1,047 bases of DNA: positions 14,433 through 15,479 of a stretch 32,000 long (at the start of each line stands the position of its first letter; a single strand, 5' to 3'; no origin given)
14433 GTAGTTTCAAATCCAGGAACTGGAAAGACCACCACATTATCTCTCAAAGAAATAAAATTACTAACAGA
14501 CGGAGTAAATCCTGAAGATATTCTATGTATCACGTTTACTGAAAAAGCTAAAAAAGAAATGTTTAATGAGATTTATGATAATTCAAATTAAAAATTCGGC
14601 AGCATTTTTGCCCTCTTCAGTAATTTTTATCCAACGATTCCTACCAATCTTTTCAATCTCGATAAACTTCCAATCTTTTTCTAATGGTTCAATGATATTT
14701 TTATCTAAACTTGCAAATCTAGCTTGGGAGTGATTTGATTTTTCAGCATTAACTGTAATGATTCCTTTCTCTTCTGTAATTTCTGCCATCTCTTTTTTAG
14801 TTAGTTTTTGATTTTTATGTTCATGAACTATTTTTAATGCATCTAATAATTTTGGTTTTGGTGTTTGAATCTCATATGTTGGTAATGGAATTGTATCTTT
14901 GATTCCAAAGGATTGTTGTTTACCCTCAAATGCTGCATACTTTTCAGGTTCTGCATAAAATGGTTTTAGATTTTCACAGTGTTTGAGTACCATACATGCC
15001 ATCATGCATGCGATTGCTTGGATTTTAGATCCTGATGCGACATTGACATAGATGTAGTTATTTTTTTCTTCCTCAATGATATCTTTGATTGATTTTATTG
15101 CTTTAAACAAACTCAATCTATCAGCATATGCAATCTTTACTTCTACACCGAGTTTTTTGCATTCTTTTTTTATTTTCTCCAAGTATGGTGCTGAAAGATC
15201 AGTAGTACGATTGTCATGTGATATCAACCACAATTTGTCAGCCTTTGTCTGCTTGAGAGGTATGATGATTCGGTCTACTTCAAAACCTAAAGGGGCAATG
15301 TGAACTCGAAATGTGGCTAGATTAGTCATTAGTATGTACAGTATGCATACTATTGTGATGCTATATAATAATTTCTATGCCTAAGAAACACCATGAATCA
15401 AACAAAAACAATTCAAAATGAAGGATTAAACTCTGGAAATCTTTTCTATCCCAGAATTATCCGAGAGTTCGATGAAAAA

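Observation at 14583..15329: Orphan Csa3-like (CARF-like plus wHTH) regulator with no CRISPR-Cas locus in the window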

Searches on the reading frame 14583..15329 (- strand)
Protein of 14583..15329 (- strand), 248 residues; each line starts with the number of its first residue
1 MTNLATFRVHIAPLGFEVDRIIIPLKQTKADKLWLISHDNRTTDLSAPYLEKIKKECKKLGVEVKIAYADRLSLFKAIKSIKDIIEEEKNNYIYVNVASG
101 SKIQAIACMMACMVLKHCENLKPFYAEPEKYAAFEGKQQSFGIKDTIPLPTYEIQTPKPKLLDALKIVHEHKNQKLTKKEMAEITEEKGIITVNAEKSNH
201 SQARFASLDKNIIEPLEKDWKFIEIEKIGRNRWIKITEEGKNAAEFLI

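Call 3: search_protein_families(library=pfam, proteins=[window:14583-15329:-], max_evalue=10)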
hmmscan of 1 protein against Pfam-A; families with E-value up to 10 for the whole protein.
window:14583-15329:- (248 aa): 5 families
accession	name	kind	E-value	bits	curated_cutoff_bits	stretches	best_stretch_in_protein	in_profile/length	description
PF19810.5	HFX_2341_N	-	6.6e-36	123.8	30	1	8-131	1-120/120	HFX_2341-like, N-terminal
PF22665.2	DUF6293_C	-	3.6e-25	88.8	27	1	149-246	2-100/101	DUF6293 C-terminal winged helix domain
PF22662.2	Csa3_N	-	1.1e-08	35.6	27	1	10-117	3-113/120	Csa3 CRISPR-associated Rossmann-like domain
PF23400.1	CARF_Card1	-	4.9e-05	23.8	24.6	1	26-110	23-106/146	Card1 CARF domain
PF09651.16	Cas_APE2256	-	0.002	18.4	24.8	1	25-115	17-116/136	CRISPR-associated protein (Cas_APE2256)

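Call 4: search_protein_families(library=ncbifam, proteins=[window:14583-15329:-], max_evalue=10)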
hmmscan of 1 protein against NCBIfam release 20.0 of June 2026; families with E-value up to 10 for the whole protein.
window:14583-15329:- (248 aa): 3 families
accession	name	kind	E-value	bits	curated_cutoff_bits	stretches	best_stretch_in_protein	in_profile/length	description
TIGR01884.1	cas_HTH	subfamily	3.8e-08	33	60.2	1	11-117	3-113/202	CRISPR-associated CARF protein Csa3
TIGR03642.1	cas_csx14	hypoth_equivalog_domain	6e-05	23.3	90.35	1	51-116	43-116/124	CRISPR-associated protein Csx14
NF051475.1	TransRegHFX_2341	equivalog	0.00042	19.9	500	1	8-134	2-143/299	HFX_2341 family transcriptional regulator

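Call 5: search_solved_structures(query=window:14583-15329:-, max_evalue=10, show_alignments=3)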
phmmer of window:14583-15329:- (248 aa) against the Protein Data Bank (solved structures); distinct sequences matched with E-value up to 10: 0.

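Call 11: find_homologous_proteins(query=window:14583-15329:-, max_evalue=0.001)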
Query window:14583-15329:- (248 aa): 1382 proteins with E <= 0.001 among 1923 candidates; the best 120 are listed.
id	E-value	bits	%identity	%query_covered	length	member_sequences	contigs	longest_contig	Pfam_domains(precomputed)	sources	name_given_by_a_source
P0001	5.9e-147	505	92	100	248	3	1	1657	PF22662.4,PF19810.6,PF22665.4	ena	-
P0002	7.2e-146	502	91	100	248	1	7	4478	PF22662.4,PF19810.6,PF22665.4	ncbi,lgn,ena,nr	ncbi:MAG TPA: DUF6293 family protein [Nitrosopumilus sp.]|nr:DUF6293 family protein [Nitrosopumilus 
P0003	2.0e-145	500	90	100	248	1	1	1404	PF22662.4,PF19810.6,PF22665.4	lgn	-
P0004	5.1e-144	496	90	100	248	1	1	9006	PF22662.4,PF19810.6,PF22665.4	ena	-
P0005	5.8e-144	496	89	100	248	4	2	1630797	PF22662.4,PF19810.6,PF22665.4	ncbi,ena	-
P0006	9.6e-144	495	89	100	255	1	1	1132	PF22662.4,PF19810.6,PF22665.4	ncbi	-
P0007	1.8e-143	494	89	100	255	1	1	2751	PF22662.4,PF19810.6,PF22665.4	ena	-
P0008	2.3e-143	494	89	100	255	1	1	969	PF22662.4,PF19810.6,PF22665.4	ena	-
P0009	9.5e-143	492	89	100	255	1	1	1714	PF22662.4,PF19810.6,PF22665.4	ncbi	-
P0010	1.1e-142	491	89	100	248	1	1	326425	PF22662.4,PF19810.6,PF22665.4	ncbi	ncbi:MAG: HFX_2341 family transcriptional regulator domain-containing protein [Candidatus Nitrosopum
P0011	1.2e-142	491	89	100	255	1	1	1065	PF22662.4,PF19810.6,PF22665.4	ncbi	-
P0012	1.5e-142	491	89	100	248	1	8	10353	PF22662.4,PF19810.6,PF22665.4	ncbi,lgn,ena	-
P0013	3.3e-142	490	88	100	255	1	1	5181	PF22662.4,PF23400.2,PF19810.6,PF22665.4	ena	-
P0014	3.6e-142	490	88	100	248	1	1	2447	PF22662.4,PF19810.6,PF22665.4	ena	-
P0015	6.3e-142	489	88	100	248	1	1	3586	PF22662.4,PF19810.6,PF22665.4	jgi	jgi:hypothetical protein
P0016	1.3e-141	488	88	100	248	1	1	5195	PF22662.4,PF19810.6,PF22665.4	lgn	-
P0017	1.6e-141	488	88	100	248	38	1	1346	PF22662.4,PF19810.6,PF22665.4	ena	-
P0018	2.9e-141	487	88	100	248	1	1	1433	PF22662.4,PF19810.6,PF22665.4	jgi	jgi:hypothetical protein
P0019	6.0e-141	486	88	100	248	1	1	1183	PF22662.4,PF19810.6,PF22665.4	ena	-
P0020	8.0e-141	485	88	100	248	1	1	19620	PF22662.4,PF19810.6,PF22665.4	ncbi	-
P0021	9.4e-141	485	88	100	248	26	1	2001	PF22662.4,PF19810.6,PF22665.4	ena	-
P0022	2.6e-140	484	88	100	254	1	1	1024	PF22662.4,PF19810.6,PF22665.4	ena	-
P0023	3.6e-140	483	86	100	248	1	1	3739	PF22662.4,PF19810.6,PF22665.4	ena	-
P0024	3.9e-140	483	86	100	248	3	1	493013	PF22662.4,PF19810.6,PF22665.4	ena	-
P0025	1.3e-139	481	86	100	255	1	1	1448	PF22662.4,PF19810.6,PF22665.4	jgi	-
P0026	1.5e-139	481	88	100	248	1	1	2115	PF22662.4,PF19810.6,PF22665.4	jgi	-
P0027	1.5e-139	481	87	100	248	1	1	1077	PF22662.4,PF19810.6,PF22665.4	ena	-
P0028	1.8e-139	481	87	100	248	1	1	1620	PF22662.4,PF19810.6,PF22665.4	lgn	-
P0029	2.1e-139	481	88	100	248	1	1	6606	PF22662.4,PF19810.6,PF22665.4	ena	-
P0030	3.7e-139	480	86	100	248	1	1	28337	PF22662.4,PF19810.6,PF22665.4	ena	-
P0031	4.2e-139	480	86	100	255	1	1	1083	PF22662.4,PF19810.6,PF22665.4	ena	-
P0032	9.4e-139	479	85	100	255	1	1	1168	PF22662.4,PF23400.2,PF19810.6,PF22665.4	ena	-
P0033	2.7e-138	477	86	100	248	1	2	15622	PF22662.4,PF19810.6,PF22665.4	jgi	jgi:hypothetical protein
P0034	2.9e-138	477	84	100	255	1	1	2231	PF22662.4,PF19810.6,PF22665.4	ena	-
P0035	4.4e-138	476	86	100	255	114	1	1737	PF22662.4,PF19810.6,PF22665.4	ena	-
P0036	6.2e-138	476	84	100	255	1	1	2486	PF22662.4,PF19810.6,PF22665.4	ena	-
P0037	6.4e-138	476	84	100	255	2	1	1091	PF22662.4,PF19810.6,PF22665.4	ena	-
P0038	1.9e-137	474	85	100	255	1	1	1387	PF22662.4,PF19810.6,PF22665.4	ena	-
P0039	4.7e-137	473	83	100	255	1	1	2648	PF22662.4,PF19810.6,PF22665.4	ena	-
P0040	4.7e-137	473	83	100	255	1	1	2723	PF22662.4,PF19810.6,PF22665.4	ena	-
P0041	8.0e-137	472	85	100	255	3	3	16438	PF22662.4,PF19810.6,PF22665.4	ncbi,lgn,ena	-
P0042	8.7e-137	472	83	100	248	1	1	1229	PF22662.4,PF19810.6,PF22665.4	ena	-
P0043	1.4e-136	471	85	100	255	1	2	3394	PF22662.4,PF19810.6,PF22665.4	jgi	-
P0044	1.4e-136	471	85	100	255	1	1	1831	PF22662.4,PF19810.6,PF22665.4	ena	-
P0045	1.4e-136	471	84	100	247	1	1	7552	PF22662.4,PF19810.6,PF22665.4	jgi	jgi:hypothetical protein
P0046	1.5e-136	471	85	100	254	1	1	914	PF22662.4,PF19810.6,PF22665.4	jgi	-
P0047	2.1e-136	471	84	100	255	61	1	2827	PF22662.4,PF19810.6,PF22665.4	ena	-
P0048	2.5e-136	471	83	100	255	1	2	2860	PF22662.4,PF19810.6,PF22665.4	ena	-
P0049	2.6e-136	471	84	100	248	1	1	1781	PF22662.4,PF19810.6,PF22665.4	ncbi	-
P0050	3.2e-136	470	84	100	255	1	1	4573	PF22662.4,PF19810.6,PF22665.4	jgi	jgi:hypothetical protein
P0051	4.3e-136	470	83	100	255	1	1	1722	PF22662.4,PF19810.6,PF22665.4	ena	-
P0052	4.7e-136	470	82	100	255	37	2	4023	PF22662.4,PF23400.2,PF19810.6,PF22665.4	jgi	-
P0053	5.3e-136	470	83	100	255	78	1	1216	PF22662.4,PF19810.6,PF22665.4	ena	-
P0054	5.8e-136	469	83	100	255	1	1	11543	PF22662.4,PF19810.6,PF22665.4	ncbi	-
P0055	7.3e-136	469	83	100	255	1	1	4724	PF22662.4,PF19810.6,PF22665.4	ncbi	-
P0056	7.9e-136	469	83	100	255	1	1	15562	PF22662.4,PF19810.6,PF22665.4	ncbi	-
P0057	9.9e-136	469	83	100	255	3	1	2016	PF22662.4,PF23400.2,PF19810.6,PF22665.4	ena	-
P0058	1.0e-135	469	85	100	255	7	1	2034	PF22662.4,PF23400.2,PF19810.6,PF22665.4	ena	-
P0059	1.1e-135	469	81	100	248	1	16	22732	PF22662.4,PF19810.6,PF22665.4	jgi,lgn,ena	-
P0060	1.2e-135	468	84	100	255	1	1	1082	PF22662.4,PF19810.6,PF22665.4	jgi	jgi:predicted transport protein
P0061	1.2e-135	468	83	100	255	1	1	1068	PF22662.4,PF19810.6,PF22665.4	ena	-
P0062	3.4e-135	467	82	100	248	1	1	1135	PF22662.4,PF23400.2,PF19810.6,PF22665.4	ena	-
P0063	3.6e-135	467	83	100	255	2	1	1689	PF22662.4,PF19810.6,PF22665.4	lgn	-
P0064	3.9e-135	467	83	100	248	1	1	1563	PF22662.4,PF19810.6,PF22665.4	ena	-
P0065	9.2e-135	466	84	100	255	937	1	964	PF22662.4,PF23400.2,PF19810.6,PF22665.4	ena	-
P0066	1.1e-134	465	83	100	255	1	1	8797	PF22662.4,PF19810.6,PF22665.4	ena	-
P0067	1.1e-134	465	82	100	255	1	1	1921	PF22662.4,PF23400.2,PF19810.6,PF22665.4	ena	-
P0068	1.9e-134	465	83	100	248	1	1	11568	PF22662.4,PF19810.6,PF22665.4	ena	-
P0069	2.3e-134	464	83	100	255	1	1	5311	PF22662.4,PF19810.6,PF22665.4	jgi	-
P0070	3.0e-134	464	83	100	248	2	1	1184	PF22662.4,PF19810.6,PF22665.4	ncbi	-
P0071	3.3e-134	464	83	100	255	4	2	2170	PF22662.4,PF19810.6,PF22665.4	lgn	-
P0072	3.4e-134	464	82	100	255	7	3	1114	PF22662.4,PF19810.6,PF22665.4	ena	-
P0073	4.0e-134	463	83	100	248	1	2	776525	PF22662.4,PF19810.6,PF22665.4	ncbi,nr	ncbi:MAG: DUF6293 family protein [Nitrosarchaeum sp.]|nr:DUF6293 family protein [Nitrosarchaeum sp.]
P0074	4.5e-134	463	83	100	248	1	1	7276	PF22662.4,PF19810.6,PF22665.4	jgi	-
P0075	5.6e-134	463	82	100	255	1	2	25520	PF22662.4,PF19810.6,PF22665.4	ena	-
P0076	5.9e-134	463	82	100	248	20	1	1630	PF22662.4,PF23400.2,PF19810.6,PF22665.4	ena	-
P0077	6.7e-134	463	82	100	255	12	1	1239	PF22662.4,PF19810.6,PF22665.4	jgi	jgi:hypothetical protein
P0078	8.3e-134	462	84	100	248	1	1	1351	PF22662.4,PF19810.6,PF22665.4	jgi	jgi:hypothetical protein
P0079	8.5e-134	462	82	100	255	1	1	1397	PF22662.4,PF19810.6,PF22665.4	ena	-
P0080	8.6e-134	462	82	100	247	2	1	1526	PF22662.4,PF19810.6,PF22665.4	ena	-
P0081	9.1e-134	462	82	100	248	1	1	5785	PF22662.4,PF23400.2,PF19810.6,PF22665.4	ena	-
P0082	9.2e-134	462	84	100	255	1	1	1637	PF22662.4,PF19810.6,PF22665.4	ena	-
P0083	1.0e-133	462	84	100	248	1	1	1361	PF22662.4,PF19810.6,PF22665.4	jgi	jgi:predicted transport protein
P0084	1.1e-133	462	84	100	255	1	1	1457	PF22662.4,PF19810.6,PF22665.4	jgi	-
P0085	1.6e-133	461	81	100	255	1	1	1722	PF22662.4,PF19810.6,PF22665.4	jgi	-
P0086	2.1e-133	461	82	100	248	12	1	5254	PF22662.4,PF19810.6,PF22665.4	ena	-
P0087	4.0e-133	460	83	100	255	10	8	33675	PF22662.4,PF19810.6,PF22665.4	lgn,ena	-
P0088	4.6e-133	460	81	100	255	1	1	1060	PF22662.4,PF19810.6,PF22665.4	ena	-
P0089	4.9e-133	460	82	100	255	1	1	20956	PF22662.4,PF19810.6,PF22665.4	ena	-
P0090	5.1e-133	460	82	100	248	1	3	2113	PF22662.4,PF19810.6,PF22665.4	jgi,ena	-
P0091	5.7e-133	460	83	100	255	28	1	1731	PF22662.4,PF19810.6,PF22665.4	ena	-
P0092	6.0e-133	460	80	100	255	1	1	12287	PF22662.4,PF23400.2,PF19810.6,PF22665.4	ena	-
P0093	7.4e-133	459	83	100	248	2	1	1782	PF22662.4,PF19810.6,PF22665.4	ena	-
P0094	2.4e-132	458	82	100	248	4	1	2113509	PF22662.4,PF19810.6,PF22665.4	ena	-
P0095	3.0e-132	457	80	100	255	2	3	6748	PF22662.4,PF19810.6,PF22665.4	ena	-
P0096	5.3e-132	456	82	100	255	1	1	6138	PF22662.4,PF19810.6,PF22665.4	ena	-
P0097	7.9e-132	456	82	100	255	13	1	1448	PF22662.4,PF23400.2,PF19810.6,PF22665.4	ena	-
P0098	8.0e-132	456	81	100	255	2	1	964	PF22662.4,PF19810.6,PF22665.4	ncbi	-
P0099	8.7e-132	456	82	100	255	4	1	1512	PF22662.4,PF19810.6,PF22665.4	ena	-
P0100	1.0e-131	456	82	100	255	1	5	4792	PF22662.4,PF19810.6,PF22665.4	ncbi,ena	-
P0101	1.0e-131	456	83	100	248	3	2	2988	PF22662.4,PF19810.6,PF22665.4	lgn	-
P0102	1.1e-131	455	84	100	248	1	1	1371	PF22662.4,PF23400.2,PF19810.6,PF22665.4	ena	-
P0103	1.1e-131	455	82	100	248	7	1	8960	PF22662.4,PF19810.6,PF22665.4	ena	-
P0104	1.5e-131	455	82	100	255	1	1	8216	PF22662.4,PF19810.6,PF22665.4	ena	-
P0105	1.8e-131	455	80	100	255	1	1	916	PF22662.4,PF19810.6,PF22665.4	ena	-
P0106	2.0e-131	455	81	100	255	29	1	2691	PF22662.4,PF19810.6,PF22665.4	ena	-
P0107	2.8e-131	454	81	100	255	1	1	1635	PF22662.4,PF19810.6,PF22665.4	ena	-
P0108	2.8e-131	454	81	100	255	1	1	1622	PF22662.4,PF19810.6,PF22665.4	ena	-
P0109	2.8e-131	454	81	100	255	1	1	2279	PF22662.4,PF19810.6,PF22665.4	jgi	jgi:hypothetical protein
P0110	3.2e-131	454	82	100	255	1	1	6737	PF22662.4,PF19810.6,PF22665.4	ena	-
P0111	7.1e-131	453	80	100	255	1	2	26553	PF22662.4,PF19810.6,PF22665.4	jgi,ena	jgi:hypothetical protein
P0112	8.1e-131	453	81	100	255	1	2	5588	PF22662.4,PF19810.6,PF22665.4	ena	-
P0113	8.9e-131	452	81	100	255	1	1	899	PF22662.4,PF19810.6,PF22665.4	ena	-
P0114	1.1e-130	452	80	100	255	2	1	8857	PF22662.4,PF19810.6,PF22665.4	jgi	-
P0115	2.1e-130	451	81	100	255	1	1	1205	PF22662.4,PF19810.6,PF22665.4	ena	-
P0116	2.1e-130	451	79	100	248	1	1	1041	PF22662.4,PF19810.6,PF22665.4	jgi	-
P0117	2.9e-130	451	81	100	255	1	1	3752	PF22662.4,PF19810.6,PF22665.4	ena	-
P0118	3.3e-130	451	81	100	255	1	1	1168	PF22662.4,PF19810.6,PF22665.4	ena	-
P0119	4.4e-130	450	80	100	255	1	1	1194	PF22662.4,PF19810.6,PF22665.4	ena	-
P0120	5.8e-130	450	78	100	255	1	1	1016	PF22662.4,PF19810.6,PF22665.4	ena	-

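Call 14: find_encoding_contigs(protein=P0005, flank=10000, max_places=2)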
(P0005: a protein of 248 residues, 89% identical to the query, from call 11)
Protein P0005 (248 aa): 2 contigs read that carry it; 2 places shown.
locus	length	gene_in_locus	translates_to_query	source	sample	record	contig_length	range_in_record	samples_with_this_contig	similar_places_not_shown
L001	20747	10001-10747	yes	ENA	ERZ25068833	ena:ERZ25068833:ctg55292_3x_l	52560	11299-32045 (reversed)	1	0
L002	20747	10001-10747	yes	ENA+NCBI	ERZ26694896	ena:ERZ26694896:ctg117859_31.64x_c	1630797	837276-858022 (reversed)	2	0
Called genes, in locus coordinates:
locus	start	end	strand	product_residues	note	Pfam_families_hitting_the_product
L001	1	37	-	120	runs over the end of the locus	-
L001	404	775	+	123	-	-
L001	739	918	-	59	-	-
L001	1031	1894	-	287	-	PF01256:Carb_kinase, PF08543:Phos_pyr_kin (weak), PF02110:HK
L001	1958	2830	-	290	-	-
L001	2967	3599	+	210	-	PF00583:Acetyltransf_1, PF13673:Acetyltransf_10 (weak), PF13508:Acetyltransf_7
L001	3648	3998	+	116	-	-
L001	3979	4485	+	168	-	-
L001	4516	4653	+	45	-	-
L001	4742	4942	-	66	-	-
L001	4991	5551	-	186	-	PF00352:TBP, PF11858:DUF3378 (faint), PF00352:TBP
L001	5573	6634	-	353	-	PF08271:Zn_Ribbon_TF, PF00382:TFIIB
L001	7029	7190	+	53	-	-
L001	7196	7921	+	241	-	PF01555:N6_N4_Mtase, PF04471:Mrr_cat (weak), PF22722:NA-iREase1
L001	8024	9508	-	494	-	PF14520:HHH_5, PF11074:DUF2779 (weak), PF13482:RNase_H_2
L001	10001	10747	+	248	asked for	PF19810:HFX_2341_N, PF22662:Csa3_N (weak), PF22665:WHD_DUF6293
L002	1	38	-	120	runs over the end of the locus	PF01546:Peptidase_M20 (weak)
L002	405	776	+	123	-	-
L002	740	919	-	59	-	-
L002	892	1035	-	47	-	-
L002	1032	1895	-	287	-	PF01256:Carb_kinase, PF08543:Phos_pyr_kin (weak), PF02110:HK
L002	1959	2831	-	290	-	-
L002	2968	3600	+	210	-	PF00583:Acetyltransf_1, PF13673:Acetyltransf_10 (weak), PF13508:Acetyltransf_7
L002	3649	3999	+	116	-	-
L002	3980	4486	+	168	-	-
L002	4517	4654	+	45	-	-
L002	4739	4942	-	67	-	-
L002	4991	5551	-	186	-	PF00352:TBP, PF11858:DUF3378 (faint), PF00352:TBP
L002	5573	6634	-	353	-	PF08271:Zn_Ribbon_TF, PF00382:TFIIB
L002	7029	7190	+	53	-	-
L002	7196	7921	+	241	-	PF01555:N6_N4_Mtase, PF22722:NA-iREase1 (weak)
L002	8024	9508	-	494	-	PF14520:HHH_5, PF11074:DUF2779 (weak), PF13482:RNase_H_2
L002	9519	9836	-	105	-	PF23858:DUF7220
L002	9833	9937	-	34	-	-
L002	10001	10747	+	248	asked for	PF19810:HFX_2341_N, PF22662:Csa3_N (weak), PF22665:WHD_DUF6293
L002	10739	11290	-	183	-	-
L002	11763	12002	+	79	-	-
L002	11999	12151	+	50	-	-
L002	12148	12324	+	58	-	-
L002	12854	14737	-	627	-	PF03485:Arg_tRNA_synt_N, PF00750:tRNA-synt_1d, PF05746:DALR_1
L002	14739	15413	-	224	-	PF00702:Hydrolase (faint), PF05116:S6PP (faint), PF08282:Hydrolase_3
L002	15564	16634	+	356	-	PF03193:RsgA_GTPase (faint), PF01926:MMR_HSR1, PF02421:FeoB_N, PF16897:MMR_HSR1_Xtn, PF02824:TGS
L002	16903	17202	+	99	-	-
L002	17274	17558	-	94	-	-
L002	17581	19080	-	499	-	-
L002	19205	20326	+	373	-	PF23914:TPR_CcmH_CycH (weak), PF12895:ANAPC3, PF13174:TPR_6 (faint), PF13181:TPR_8 (faint), PF13371:TPR_9 (faint), PF14559:TPR_19, PF00515:TPR_1, PF07719:TPR_2, +6 more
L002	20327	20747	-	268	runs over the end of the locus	PF00581:Rhodanese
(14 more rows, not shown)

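Call 16: find_encoding_contigs(protein=P0073, flank=10000, max_places=2)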
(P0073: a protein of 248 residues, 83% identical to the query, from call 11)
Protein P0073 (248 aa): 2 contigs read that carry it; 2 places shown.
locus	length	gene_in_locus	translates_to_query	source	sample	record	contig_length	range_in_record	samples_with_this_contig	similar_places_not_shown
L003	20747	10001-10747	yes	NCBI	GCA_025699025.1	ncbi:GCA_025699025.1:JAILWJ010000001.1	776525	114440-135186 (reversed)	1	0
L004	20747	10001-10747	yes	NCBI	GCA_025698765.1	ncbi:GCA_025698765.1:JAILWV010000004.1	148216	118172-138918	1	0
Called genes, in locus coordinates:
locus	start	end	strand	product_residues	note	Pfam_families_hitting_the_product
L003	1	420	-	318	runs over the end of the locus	PF02445:NadA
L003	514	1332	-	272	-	PF03447:NAD_binding_3, PF01958:Asp_DH_C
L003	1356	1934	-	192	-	-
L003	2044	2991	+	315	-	-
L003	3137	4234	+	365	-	PF09376:NurA (weak)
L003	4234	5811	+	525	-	PF01935:DUF87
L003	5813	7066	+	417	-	PF00149:Metallophos, PF12850:Metallophos_2 (weak)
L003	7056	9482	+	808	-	PF02463:SMC_N (weak), PF13476:AAA_23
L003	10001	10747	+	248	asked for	PF19810:HFX_2341_N, PF22662:Csa3_N (weak), PF22665:WHD_DUF6293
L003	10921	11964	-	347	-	PF00050:Kazal_1, PF07648:Kazal_2 (weak), PF13473:Cupredoxin_1 (faint), PF00127:Copper-bind (weak)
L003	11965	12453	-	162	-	PF12717:Cnd1 (faint), PF13513:HEAT_EZ (faint), PF13646:HEAT_2 (weak), PF02985:HEAT (faint), PF03130:HEAT_PBS (faint), PF13646:HEAT_2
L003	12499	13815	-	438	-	PF00375:SDF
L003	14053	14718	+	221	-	PF00578:AhpC-TSA (faint), PF08534:Redoxin (faint)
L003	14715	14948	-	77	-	-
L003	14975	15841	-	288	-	-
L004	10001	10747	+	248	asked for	PF19810:HFX_2341_N, PF22662:Csa3_N (weak), PF22665:WHD_DUF6293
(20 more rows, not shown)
